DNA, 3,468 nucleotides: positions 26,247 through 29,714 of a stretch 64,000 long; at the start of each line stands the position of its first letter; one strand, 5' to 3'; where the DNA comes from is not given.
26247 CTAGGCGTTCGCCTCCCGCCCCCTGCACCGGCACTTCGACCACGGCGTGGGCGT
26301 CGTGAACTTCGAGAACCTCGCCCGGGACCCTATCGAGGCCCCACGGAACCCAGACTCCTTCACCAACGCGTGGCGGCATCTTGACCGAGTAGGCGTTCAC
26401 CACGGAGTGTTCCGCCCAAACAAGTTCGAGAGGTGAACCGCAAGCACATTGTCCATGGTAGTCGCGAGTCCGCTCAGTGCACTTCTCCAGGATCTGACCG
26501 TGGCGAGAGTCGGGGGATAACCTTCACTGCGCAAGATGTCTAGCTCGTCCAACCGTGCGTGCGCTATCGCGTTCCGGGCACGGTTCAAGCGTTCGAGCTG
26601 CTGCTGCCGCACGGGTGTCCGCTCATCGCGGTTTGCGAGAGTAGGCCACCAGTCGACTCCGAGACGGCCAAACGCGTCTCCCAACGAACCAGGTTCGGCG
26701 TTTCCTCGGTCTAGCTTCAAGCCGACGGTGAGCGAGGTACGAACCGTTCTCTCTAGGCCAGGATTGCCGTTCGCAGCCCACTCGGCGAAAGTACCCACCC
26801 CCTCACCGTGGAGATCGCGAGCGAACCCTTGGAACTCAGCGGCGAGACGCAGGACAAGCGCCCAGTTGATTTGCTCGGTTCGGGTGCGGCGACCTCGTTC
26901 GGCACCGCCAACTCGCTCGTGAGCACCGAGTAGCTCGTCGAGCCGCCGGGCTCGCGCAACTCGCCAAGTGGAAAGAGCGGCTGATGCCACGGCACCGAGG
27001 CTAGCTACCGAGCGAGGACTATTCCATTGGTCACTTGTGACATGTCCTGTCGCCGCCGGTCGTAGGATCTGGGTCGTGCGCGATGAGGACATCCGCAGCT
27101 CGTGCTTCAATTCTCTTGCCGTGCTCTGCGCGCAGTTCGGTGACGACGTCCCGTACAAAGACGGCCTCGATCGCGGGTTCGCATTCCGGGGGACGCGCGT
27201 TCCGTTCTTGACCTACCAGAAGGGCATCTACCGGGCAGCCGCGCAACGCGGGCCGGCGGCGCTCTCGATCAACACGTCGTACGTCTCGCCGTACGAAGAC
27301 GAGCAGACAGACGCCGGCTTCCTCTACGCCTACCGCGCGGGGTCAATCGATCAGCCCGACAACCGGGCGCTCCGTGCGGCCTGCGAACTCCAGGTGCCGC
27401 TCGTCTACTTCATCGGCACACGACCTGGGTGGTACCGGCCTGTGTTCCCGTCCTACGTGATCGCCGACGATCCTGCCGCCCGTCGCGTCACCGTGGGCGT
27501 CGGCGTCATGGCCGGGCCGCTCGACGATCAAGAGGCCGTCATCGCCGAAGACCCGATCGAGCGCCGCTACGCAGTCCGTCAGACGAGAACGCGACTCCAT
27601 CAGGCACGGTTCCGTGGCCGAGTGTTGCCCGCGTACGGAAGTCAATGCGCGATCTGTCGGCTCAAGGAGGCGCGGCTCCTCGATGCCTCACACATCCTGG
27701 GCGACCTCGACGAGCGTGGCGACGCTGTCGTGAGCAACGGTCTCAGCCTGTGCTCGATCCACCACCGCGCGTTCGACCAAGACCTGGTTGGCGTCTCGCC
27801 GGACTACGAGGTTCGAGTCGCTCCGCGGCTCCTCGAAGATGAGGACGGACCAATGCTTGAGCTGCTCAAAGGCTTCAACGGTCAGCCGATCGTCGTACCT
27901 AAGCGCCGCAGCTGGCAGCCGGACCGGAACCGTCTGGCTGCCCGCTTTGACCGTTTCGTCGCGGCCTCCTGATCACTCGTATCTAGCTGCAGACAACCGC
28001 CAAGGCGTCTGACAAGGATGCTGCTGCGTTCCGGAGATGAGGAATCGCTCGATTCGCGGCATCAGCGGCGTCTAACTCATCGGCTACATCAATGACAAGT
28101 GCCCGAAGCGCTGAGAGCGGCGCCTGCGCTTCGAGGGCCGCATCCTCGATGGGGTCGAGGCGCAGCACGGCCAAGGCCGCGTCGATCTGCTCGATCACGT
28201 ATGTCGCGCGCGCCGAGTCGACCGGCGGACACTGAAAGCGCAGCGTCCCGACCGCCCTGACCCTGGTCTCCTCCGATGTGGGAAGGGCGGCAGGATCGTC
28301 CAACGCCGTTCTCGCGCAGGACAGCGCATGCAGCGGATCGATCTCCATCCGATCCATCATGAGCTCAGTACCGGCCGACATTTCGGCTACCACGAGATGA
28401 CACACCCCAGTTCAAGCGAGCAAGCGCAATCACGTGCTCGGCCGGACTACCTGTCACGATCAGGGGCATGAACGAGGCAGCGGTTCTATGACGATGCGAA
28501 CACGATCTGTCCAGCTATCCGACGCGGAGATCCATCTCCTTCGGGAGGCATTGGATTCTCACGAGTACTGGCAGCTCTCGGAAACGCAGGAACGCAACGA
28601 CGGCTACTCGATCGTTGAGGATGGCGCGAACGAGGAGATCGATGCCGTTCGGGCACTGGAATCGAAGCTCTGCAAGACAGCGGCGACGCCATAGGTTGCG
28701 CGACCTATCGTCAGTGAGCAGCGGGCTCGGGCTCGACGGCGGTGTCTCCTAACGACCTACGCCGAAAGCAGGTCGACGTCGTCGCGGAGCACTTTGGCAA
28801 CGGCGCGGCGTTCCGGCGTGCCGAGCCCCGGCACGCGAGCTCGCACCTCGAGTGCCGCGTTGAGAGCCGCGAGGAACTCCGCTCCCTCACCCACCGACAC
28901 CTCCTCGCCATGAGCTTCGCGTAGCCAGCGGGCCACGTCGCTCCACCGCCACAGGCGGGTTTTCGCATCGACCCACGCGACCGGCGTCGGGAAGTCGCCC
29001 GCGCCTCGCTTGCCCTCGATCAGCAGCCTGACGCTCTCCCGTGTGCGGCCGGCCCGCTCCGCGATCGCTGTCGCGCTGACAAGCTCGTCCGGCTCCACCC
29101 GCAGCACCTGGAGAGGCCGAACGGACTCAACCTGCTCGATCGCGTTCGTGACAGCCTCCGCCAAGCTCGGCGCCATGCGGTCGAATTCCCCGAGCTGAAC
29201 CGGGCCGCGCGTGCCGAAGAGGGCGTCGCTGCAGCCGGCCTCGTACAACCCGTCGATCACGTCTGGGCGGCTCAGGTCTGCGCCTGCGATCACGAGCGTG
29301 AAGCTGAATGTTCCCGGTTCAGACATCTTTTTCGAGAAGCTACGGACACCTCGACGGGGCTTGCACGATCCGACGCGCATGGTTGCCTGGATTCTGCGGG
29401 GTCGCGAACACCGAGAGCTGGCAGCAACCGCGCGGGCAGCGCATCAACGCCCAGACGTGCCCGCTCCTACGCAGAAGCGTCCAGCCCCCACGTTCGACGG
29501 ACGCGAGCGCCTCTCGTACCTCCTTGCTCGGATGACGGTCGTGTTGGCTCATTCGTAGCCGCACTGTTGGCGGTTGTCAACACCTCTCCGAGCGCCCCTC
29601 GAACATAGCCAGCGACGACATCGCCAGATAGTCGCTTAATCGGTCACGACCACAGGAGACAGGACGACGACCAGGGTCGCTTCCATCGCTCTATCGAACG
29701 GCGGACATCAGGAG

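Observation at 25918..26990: HEPN protein translationally coupled to an unknown SH3-like partner: candidate defence or TA module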

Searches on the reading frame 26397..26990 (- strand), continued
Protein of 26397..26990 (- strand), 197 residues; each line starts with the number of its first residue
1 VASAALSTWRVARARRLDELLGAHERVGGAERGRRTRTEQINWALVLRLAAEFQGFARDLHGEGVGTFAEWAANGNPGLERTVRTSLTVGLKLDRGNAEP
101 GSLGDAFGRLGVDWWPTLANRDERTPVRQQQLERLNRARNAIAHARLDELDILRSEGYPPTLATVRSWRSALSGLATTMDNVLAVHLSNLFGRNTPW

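Call 60: search_protein_families(library=padloc, alignment_id=A3, max_evalue=1)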
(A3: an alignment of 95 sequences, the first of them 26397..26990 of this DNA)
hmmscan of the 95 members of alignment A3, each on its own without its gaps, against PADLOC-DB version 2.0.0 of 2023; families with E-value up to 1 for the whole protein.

A. member 1, window:26397-26990:- (197 aa): 0 families

B. families by the number of members that match (of 95 scanned): 11 families
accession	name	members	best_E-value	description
PDLC03820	RTasHEPN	28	6.9e-05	DRT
PDLC01283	Cas11e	4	0.0033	CAS-I-E; effector_SS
PDLC01004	typeIV_Cas7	3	0.0035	Cas_effector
PDLC03708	HEase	2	0.029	homing endonuclease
PDLC04038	PD-T4-5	1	0.028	-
PDLC00779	Cyclase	1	0.029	oligonucleotide-cyclase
PDLC01509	Csx1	1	0.03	CAS-III; associated_signaling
PDLC00853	E1-E2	1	0.057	E1-E2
PDLC05058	PDC-S64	1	0.061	-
PDLC01621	Csx1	1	0.062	CAS-III; associated_signaling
PDLC01845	CARF2--CARF_HEPN_Unk_f1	1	0.071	-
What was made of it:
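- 26397..26990 (-): HEPN-like gene, 197 aa, the predicted RNase effector or toxin. PADLOC RT-associated HEPN weak hits in 28/95 (call 60).
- On HEPN superfamily: PADLOC RTasHEPN: 28/95 members, best 6.9e-5 (call 60).
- Closest known: RT-associated HEPN of DRT/AbiA-type systems. Same: It is a second, independent HEPN model with recurrent weak hits (28/95 members, best 6.9e-5; call 60).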

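Call 76: find_related_loci(query=A1, collection=viral_contigs, flank=6000)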
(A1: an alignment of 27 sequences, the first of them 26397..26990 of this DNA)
Query A1 (197 aa) in viral_contigs; peptide patterns used: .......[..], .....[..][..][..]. (x = any residue, [..] = any of these).
63 stretches matched a pattern; 1 encode a relative of the query (tblastn E <= 1e-3); 1 distinct loci.
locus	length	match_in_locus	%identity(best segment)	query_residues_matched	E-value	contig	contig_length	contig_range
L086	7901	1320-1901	39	1-197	6e-34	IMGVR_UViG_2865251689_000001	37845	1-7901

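Call 80: search_dna_similar(query=window:26397-26990:-, collection=plasmids, mode=protein, max_rows=15)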
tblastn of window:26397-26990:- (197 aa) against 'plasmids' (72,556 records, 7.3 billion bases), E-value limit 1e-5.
Records with a match: 3; places in all: 3; records where one place covers at least 80% of the query: 3.
Best place of each record, by identity: <60% 3.
By first word of the organism name: Nocardia 2; Mycobacteroides 1.
By predicted mobility (MOB-suite, as given by PLSDB): non-mobilizable 2; mobilizable 1.
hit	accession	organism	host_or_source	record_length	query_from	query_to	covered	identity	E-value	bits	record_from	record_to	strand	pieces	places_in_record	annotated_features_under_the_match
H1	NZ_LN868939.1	Nocardia farcinica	not known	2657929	3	194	97%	38.1%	5e-22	100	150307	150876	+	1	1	none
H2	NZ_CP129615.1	Nocardia sp. PE-7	cell culture,an LDPE film in soil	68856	2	194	98%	37.4%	1e-16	84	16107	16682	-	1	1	hypothetical protein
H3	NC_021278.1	Mycobacteroides abscessus subsp. bolletii 50594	-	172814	3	197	99%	35.9%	6e-20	94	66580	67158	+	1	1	hypothetical protein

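Call 81: search_dna_similar(query=window:26397-26990:-, collection=phages, mode=protein, max_rows=10)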
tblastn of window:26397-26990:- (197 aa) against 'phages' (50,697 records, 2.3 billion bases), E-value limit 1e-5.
No match.

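Call 82: get_annotated_region(hit=H3, flank=4000)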
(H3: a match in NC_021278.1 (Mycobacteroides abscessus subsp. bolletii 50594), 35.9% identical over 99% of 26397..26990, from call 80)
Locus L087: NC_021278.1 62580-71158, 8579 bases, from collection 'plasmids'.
description: Mycobacteroides abscessus subsp. bolletii 50594 plasmid 1, complete sequence
organism: Mycobacteroides abscessus subsp. bolletii 50594 (NCBI taxid 1303024)
taxonomy: Bacteria; Actinomycetota; Actinomycetes; Mycobacteriales; Mycobacteriaceae; Mycobacteroides; Mycobacteroides abscessus; Mycobacteroides abscessus subsp. bolletii 50594
host: -; source: -; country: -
typing (MOB-suite, as given by PLSDB): mobilizable; replicon rep_cluster_1566; relaxase MOBF
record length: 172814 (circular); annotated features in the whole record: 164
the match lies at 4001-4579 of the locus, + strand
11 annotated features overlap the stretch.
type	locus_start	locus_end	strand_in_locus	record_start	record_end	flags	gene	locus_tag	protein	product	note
CDS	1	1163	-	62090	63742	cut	-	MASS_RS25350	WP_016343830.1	transposase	-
CDS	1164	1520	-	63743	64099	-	-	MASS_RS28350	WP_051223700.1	hypothetical protein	-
CDS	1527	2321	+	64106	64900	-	-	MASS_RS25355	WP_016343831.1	transposase family protein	-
CDS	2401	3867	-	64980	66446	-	-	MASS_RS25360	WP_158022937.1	hypothetical protein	-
CDS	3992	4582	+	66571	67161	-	-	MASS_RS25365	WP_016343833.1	hypothetical protein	-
CDS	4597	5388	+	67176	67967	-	-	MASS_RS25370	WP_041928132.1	hypothetical protein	-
CDS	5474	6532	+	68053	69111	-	-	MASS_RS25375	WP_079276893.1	C40 family peptidase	GO:0006508 - proteolysis [Evidence IEA]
CDS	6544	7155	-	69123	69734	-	-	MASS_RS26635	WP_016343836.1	helix-turn-helix transcriptional regulator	-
CDS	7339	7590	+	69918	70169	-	-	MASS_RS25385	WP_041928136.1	hypothetical protein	-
CDS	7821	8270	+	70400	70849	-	-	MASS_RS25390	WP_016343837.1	WhiB family transcriptional regulator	-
CDS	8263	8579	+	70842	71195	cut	-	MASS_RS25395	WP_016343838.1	hypothetical protein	-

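Call 83: get_annotated_region(hit=H2, flank=4000)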
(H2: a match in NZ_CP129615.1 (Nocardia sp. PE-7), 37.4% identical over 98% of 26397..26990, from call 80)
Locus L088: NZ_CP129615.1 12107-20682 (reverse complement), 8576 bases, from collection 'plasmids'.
description: Nocardia sp. PE-7 plasmid pPE-7, complete sequence
organism: Nocardia sp. PE-7 (NCBI taxid 3058426)
taxonomy: Bacteria; Actinomycetota; Actinomycetes; Mycobacteriales; Nocardiaceae; Nocardia; Nocardia sp. PE-7
host: -; source: cell culture,an LDPE film in soil; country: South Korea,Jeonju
typing (MOB-suite, as given by PLSDB): non-mobilizable
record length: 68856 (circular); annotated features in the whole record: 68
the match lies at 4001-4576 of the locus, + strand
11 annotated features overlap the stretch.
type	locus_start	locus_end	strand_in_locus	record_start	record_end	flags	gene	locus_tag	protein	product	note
CDS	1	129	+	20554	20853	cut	-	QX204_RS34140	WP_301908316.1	hypothetical protein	-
CDS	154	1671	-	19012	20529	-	rmuC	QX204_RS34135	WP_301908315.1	DNA recombination protein RmuC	-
CDS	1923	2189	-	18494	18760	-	-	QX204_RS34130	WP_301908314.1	hypothetical protein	-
CDS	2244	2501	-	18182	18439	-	-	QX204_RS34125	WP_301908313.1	hypothetical protein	-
CDS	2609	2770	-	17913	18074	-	-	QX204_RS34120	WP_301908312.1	hypothetical protein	-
CDS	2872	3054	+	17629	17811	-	-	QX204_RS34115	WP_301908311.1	DUF6011 domain-containing protein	-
CDS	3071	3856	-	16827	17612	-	-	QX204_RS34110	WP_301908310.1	hypothetical protein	-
CDS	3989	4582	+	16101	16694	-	-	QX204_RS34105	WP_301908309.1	hypothetical protein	-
CDS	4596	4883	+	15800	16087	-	-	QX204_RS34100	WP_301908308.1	hypothetical protein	-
CDS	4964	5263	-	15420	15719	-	-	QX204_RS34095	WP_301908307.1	hypothetical protein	-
CDS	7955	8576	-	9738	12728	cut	-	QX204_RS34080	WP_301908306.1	toprim domain-containing protein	-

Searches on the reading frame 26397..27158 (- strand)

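Call 3: search_protein_families(library=pfam, proteins=[window:26397-27158:-], max_evalue=1)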
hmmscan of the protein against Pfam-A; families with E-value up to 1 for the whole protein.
window:26397-27158:- (253 aa): 2 families
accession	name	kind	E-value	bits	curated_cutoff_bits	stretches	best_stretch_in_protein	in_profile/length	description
PF18735.6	HEPN_RiboL-PSP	-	0.021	15.2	28.4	1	151-204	117-162/191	RiboL-PSP-HEPN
PF09349.15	OHCU_decarbox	-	0.025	15.5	24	1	23-101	3-86/155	OHCU decarboxylase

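Call 4: search_protein_families(library=padloc, proteins=[window:26397-27158:-], max_evalue=1)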
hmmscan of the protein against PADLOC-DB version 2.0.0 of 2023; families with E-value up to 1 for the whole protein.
window:26397-27158:- (253 aa): 0 families

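Call 5: search_protein_families(library=ncbifam, proteins=[window:26397-27158:-], max_evalue=1)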
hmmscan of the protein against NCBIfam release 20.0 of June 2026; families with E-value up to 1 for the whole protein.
window:26397-27158:- (253 aa): 0 families

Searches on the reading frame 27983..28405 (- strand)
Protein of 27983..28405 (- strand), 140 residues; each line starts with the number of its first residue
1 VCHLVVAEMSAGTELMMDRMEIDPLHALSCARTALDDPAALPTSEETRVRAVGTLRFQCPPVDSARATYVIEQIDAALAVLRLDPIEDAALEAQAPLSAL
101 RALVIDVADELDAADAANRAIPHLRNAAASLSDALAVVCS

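Call 3: search_protein_families(library=pfam, proteins=[window:27983-28405:-], max_evalue=1)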
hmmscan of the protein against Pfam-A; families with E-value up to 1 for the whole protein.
window:27983-28405:- (140 aa): 1 family
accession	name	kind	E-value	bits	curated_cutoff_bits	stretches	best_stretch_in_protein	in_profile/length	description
PF25455.1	Beta-barrel_CAF17_C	-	0.23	11.7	25.7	1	76-94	38-56/70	CAF17, C-terminal beta-barrel domain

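Call 4: search_protein_families(library=padloc, proteins=[window:27983-28405:-], max_evalue=1)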
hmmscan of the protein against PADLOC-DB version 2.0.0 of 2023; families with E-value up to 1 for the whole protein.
window:27983-28405:- (140 aa): 0 families

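Call 5: search_protein_families(library=ncbifam, proteins=[window:27983-28405:-], max_evalue=1)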
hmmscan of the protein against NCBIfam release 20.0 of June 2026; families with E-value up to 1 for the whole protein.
window:27983-28405:- (140 aa): 1 family
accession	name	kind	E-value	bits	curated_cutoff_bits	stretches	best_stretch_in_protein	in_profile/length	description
NF033885.1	conj_TraP_IncI1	equivalog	0.12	12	135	1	88-136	68-117/217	conjugal transfer protein TraP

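Call 56: search_protein_families(library=phrogs, proteins=[window:27983-28405:-], max_evalue=0.1)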
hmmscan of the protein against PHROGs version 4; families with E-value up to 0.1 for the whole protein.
window:27983-28405:- (140 aa): 0 families

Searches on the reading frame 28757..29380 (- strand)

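Call 3: search_protein_families(library=pfam, proteins=[window:28757-29380:-], max_evalue=1)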
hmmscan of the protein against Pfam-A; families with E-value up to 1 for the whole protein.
window:28757-29380:- (207 aa): 1 family
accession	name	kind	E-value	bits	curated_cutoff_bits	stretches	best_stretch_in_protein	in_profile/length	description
PF23862.1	CdsD_C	-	0.32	11.5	27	1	19-45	8-34/56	CdsD C-terminal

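Call 4: search_protein_families(library=padloc, proteins=[window:28757-29380:-], max_evalue=1)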
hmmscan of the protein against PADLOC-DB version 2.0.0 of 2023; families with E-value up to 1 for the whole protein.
window:28757-29380:- (207 aa): 3 families
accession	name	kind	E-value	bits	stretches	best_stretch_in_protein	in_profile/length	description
PDLC04388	PDC-M06B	-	1.3e-24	85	1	25-181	3-160/174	-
PDLC04133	mad1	-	0.0077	14.5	1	98-155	3-53/60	mads_1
PDLC01301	Cas5b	-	0.025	12.7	1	68-138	101-168/168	CAS-I-B; effector_G5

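Call 5: search_protein_families(library=ncbifam, proteins=[window:28757-29380:-], max_evalue=1)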
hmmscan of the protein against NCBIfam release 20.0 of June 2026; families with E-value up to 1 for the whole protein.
window:28757-29380:- (207 aa): 0 families

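Call 56: search_protein_families(library=phrogs, proteins=[window:28757-29380:-], max_evalue=0.1)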
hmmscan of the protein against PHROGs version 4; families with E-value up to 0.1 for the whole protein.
window:28757-29380:- (207 aa): 4 families
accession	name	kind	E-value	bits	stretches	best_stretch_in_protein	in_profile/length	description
phrog_2620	-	integration and excision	2e-31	110.3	1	25-180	4-161/187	excisionase and transcriptional regulator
phrog_597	-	DNA, RNA and nucleotide metabolism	1.3e-06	29.5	1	84-161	96-169/200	DNA binding protein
phrog_6355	-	unknown function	0.011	16.8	1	100-160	18-76/90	-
phrog_20964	-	unknown function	0.079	13.1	0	68-121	150-203/296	-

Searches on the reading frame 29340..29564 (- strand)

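Call 3: search_protein_families(library=pfam, proteins=[window:29340-29564:-], max_evalue=1)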
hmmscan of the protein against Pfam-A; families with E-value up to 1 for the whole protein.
window:29340-29564:- (74 aa): 1 family
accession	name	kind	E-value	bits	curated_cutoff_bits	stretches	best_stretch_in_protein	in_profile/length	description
PF02426.22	MIase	-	0.038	14.6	26.7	1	9-58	12-61/90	Muconolactone delta-isomerase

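Call 4: search_protein_families(library=padloc, proteins=[window:29340-29564:-], max_evalue=1)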
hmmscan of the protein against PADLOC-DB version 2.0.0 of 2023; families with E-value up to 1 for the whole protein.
window:29340-29564:- (74 aa): 6 families
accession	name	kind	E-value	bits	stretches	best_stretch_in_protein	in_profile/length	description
PDLC04383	PDC-M06A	-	1.6e-14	52.1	1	8-73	3-76/87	-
PDLC04385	PDC-M06A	-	8.1e-13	46.6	1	8-73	3-76/91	-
PDLC04386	PDC-M06A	-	2.3e-08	32.2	1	10-73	5-76/84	-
PDLC04387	PDC-M06A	-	2.1e-07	29.5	1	5-73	1-76/94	-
PDLC04382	PDC-M06A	-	1.4e-05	23.4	1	9-69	4-74/102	-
PDLC04384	PDC-M06A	-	2.5e-05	23.2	1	9-59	12-70/95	-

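Call 5: search_protein_families(library=ncbifam, proteins=[window:29340-29564:-], max_evalue=1)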
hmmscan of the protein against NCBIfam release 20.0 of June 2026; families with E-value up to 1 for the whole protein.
window:29340-29564:- (74 aa): 2 families
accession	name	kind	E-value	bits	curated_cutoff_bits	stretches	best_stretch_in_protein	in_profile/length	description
NF047320.1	morpho_MmpB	equivalog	0.04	13.9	34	1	10-30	8-28/39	morphogenic membrane protein MmpB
NF033672.1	mbn_chaper_assoc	subfamily_domain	0.15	12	50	1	24-44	37-57/104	copper uptake system-associated protein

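Call 56: search_protein_families(library=phrogs, proteins=[window:29340-29564:-], max_evalue=0.1)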
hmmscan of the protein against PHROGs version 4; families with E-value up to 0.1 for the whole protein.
window:29340-29564:- (74 aa): 1 family
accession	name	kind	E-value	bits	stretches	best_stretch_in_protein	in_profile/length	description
phrog_5923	-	unknown function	9.3e-10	39.9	1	10-73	3-73/80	-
